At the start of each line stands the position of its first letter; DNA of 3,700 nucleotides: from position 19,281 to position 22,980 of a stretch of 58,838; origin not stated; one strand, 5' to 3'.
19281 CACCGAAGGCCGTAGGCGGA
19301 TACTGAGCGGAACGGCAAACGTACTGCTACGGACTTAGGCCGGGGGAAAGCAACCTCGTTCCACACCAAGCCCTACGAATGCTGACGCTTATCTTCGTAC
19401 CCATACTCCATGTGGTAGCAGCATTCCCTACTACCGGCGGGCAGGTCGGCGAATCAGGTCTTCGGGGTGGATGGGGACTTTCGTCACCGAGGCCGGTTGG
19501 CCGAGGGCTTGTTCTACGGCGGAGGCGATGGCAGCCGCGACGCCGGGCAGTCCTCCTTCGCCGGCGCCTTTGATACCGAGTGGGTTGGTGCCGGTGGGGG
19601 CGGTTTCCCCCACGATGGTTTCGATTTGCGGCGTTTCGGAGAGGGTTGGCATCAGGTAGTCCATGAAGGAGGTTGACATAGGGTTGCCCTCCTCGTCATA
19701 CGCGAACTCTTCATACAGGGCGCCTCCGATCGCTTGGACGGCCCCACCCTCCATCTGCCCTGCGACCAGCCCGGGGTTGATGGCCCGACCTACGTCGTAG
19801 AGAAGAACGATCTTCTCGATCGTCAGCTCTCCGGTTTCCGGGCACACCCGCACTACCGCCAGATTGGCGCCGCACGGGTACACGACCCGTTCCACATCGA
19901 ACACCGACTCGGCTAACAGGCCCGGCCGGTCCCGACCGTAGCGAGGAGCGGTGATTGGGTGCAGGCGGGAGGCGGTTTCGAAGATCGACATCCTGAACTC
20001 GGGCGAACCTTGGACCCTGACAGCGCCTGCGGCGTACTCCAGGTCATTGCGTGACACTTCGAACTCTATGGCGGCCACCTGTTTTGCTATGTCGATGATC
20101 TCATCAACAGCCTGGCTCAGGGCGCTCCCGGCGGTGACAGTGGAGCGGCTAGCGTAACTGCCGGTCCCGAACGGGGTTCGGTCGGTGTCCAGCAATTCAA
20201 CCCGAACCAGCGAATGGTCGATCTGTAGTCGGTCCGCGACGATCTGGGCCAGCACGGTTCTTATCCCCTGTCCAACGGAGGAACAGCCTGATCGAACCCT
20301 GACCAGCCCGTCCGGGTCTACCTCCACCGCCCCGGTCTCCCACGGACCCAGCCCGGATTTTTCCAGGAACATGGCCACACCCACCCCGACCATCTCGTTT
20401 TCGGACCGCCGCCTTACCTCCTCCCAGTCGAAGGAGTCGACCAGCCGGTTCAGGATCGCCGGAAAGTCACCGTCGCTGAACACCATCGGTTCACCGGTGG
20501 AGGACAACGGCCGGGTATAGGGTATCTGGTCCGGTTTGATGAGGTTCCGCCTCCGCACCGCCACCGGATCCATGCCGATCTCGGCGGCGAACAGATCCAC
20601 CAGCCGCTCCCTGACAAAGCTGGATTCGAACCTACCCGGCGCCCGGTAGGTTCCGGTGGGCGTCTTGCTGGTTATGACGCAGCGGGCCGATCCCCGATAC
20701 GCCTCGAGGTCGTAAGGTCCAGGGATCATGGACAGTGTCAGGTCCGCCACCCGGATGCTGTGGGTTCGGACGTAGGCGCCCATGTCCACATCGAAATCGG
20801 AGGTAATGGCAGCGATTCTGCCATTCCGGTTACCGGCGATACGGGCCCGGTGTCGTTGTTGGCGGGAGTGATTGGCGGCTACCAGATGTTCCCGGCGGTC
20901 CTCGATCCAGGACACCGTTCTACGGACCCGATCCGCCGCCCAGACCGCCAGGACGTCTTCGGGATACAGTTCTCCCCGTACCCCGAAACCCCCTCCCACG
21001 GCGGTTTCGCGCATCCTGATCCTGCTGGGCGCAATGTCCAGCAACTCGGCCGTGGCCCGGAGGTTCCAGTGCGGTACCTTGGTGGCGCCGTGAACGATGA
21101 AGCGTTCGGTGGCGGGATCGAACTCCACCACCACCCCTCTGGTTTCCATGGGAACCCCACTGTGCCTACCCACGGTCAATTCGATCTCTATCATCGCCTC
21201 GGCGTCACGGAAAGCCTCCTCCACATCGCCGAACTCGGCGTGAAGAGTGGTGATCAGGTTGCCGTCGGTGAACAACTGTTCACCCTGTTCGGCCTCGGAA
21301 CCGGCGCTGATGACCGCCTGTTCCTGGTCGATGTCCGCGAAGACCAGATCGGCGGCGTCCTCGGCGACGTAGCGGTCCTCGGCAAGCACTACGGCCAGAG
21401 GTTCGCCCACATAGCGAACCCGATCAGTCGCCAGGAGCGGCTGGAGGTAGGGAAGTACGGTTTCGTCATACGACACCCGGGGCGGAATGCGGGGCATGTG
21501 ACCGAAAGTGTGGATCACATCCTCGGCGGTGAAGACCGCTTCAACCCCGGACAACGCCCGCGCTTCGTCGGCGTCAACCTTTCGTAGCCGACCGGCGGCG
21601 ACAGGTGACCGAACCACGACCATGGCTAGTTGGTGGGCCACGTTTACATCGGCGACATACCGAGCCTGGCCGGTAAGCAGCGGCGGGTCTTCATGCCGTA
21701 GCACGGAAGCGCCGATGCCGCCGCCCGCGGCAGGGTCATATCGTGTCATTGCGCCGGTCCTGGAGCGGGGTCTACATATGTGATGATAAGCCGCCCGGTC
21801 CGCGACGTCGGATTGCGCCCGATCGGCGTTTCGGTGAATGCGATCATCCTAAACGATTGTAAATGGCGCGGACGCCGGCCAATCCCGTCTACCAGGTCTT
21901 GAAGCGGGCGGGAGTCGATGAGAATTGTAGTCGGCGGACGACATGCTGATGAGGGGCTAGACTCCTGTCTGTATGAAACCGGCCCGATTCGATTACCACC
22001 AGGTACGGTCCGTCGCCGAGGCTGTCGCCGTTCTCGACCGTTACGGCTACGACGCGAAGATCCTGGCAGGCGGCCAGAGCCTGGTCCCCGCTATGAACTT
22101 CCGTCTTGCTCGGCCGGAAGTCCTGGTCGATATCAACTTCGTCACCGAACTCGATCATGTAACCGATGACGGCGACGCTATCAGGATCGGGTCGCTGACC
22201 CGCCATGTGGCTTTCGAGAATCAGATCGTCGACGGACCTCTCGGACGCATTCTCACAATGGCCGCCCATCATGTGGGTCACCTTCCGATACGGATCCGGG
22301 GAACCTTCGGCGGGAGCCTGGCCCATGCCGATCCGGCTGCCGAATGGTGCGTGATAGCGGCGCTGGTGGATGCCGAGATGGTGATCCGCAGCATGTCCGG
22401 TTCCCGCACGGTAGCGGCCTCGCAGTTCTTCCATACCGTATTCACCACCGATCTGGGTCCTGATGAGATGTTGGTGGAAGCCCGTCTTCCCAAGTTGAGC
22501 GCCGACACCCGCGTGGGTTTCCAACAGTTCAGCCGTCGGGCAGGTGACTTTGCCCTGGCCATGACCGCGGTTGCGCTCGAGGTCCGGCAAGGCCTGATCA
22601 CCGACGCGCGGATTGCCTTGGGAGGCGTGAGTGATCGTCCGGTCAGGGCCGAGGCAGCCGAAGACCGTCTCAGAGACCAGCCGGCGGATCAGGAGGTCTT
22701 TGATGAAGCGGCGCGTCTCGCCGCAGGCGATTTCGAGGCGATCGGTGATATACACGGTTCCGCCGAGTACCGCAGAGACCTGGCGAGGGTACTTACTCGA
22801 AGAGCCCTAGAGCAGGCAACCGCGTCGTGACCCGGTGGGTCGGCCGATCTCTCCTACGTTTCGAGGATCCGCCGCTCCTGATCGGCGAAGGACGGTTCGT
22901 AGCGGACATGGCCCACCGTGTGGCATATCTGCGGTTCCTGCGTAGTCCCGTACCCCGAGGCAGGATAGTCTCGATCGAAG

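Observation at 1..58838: Dense family of ~200-bp TA-flanked inverted-repeat elements: nine copies in one window, no transposase present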

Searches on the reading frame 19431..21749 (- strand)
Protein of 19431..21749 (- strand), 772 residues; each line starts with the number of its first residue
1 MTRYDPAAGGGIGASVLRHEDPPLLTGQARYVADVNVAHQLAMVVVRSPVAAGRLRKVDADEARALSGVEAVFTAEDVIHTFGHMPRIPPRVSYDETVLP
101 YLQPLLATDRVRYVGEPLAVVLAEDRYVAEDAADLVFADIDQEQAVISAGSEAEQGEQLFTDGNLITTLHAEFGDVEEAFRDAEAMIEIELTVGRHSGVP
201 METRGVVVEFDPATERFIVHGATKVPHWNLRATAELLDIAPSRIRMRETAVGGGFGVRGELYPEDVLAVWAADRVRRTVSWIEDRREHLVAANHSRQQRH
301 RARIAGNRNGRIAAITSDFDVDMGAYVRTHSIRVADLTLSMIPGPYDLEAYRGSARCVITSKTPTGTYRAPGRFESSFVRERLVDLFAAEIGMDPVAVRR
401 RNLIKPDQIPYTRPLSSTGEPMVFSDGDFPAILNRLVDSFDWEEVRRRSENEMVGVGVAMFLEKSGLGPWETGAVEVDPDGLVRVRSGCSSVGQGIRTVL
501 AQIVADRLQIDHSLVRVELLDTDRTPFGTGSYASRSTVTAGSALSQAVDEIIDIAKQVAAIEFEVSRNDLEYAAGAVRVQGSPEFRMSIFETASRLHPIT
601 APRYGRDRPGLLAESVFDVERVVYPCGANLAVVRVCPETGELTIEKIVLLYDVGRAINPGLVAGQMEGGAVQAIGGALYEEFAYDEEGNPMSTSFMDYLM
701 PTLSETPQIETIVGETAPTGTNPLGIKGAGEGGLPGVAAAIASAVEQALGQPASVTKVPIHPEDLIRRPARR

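Call 33: search_protein_families(library=pfam, proteins=[window:19431-21749:-], max_evalue=0.001)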
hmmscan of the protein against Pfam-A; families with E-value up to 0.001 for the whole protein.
window:19431-21749:- (772 aa): 3 families
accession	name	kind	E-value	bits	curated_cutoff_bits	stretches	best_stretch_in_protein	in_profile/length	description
PF20256.3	MoCoBD_2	-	4.2e-71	240.2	27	1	436-707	2-283/283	Molybdopterin cofactor-binding domain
PF02738.23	MoCoBD_1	-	1.6e-65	221.1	27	1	164-403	8-244/244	Molybdopterin cofactor-binding domain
PF01315.27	Ald_Xan_dh_C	-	3.1e-21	76.2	31.3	1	26-139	1-105/110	Aldehyde oxidase and xanthine dehydrogenase, a/b hammerhead domain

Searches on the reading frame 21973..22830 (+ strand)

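Call 33: search_protein_families(library=pfam, proteins=[window:21973-22830:+], max_evalue=0.001)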
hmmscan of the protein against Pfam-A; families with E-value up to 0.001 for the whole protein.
window:21973-22830:+ (285 aa): 2 families
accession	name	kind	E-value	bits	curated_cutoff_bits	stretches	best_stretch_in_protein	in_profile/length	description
PF00941.27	FAD_binding_5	-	4.2e-39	134.5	27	1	5-174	2-169/170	FAD binding domain in molybdopterin dehydrogenase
PF03450.22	CO_deh_flav_C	-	1e-28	99.9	25.5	1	183-282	3-102/102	CO dehydrogenase flavoprotein C-terminal domain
